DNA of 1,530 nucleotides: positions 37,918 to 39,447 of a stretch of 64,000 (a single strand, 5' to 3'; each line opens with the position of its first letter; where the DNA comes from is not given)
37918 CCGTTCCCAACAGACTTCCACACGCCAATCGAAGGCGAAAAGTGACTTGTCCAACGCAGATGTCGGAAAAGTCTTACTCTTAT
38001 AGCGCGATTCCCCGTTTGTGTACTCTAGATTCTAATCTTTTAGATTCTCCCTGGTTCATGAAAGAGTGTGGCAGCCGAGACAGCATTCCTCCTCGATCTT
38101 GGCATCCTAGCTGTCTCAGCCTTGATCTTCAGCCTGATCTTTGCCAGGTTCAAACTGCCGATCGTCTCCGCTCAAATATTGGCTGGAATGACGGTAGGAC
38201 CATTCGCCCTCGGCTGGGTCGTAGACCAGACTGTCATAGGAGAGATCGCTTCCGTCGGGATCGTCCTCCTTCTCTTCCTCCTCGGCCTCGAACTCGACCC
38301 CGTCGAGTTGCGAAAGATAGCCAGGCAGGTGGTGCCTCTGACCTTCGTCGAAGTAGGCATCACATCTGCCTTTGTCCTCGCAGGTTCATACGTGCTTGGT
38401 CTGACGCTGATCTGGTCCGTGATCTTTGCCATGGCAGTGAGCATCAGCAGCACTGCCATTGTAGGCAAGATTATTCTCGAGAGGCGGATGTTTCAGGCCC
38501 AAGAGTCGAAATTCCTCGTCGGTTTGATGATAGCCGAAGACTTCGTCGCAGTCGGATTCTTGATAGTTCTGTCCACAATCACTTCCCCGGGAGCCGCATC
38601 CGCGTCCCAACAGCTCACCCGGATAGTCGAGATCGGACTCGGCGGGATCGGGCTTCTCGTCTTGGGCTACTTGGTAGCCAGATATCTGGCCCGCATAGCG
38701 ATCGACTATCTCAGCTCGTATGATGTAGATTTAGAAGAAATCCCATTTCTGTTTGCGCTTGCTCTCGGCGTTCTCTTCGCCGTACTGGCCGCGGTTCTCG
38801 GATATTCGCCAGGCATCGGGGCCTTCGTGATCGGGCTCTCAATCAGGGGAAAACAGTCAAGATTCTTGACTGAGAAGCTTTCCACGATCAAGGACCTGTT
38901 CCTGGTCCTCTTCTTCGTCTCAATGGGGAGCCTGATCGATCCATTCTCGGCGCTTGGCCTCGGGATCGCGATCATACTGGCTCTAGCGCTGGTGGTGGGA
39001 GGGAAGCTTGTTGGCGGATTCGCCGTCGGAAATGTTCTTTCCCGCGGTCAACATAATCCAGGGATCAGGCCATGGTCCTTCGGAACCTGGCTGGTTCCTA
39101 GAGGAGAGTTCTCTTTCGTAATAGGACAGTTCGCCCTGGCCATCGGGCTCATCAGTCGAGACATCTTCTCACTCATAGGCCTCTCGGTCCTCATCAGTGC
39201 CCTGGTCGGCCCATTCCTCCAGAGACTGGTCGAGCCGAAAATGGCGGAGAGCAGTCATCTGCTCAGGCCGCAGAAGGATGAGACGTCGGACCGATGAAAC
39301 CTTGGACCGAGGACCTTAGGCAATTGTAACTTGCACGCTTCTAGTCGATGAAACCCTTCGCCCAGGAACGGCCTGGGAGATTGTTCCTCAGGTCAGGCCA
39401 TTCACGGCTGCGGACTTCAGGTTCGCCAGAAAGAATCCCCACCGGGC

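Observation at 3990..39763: At least 11 frame breaks in 9 genes all have the same polarity (one base missing), so an assembly deletion bias is likely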

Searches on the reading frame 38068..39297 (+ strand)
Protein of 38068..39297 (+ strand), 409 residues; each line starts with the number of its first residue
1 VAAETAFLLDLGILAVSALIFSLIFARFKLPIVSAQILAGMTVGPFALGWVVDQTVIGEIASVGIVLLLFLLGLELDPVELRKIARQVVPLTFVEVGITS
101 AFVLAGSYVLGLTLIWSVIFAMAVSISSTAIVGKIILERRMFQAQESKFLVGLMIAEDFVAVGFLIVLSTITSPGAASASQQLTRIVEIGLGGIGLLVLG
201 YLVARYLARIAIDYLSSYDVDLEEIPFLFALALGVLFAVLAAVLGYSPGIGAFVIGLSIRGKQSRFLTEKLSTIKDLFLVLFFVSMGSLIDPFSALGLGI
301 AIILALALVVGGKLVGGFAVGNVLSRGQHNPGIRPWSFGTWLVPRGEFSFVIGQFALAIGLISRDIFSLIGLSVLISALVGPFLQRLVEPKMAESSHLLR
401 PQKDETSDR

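Call 7: search_protein_families(library=pfam, proteins=[window:38068-39297:+], max_evalue=0.01)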
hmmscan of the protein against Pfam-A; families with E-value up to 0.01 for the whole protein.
window:38068-39297:+ (409 aa): 1 family
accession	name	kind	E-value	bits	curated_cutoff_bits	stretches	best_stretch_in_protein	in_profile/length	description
PF00999.27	Na_H_Exchanger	-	3.2e-44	151.8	26.2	1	16-384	2-373/375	Sodium/hydrogen exchanger, transmembrane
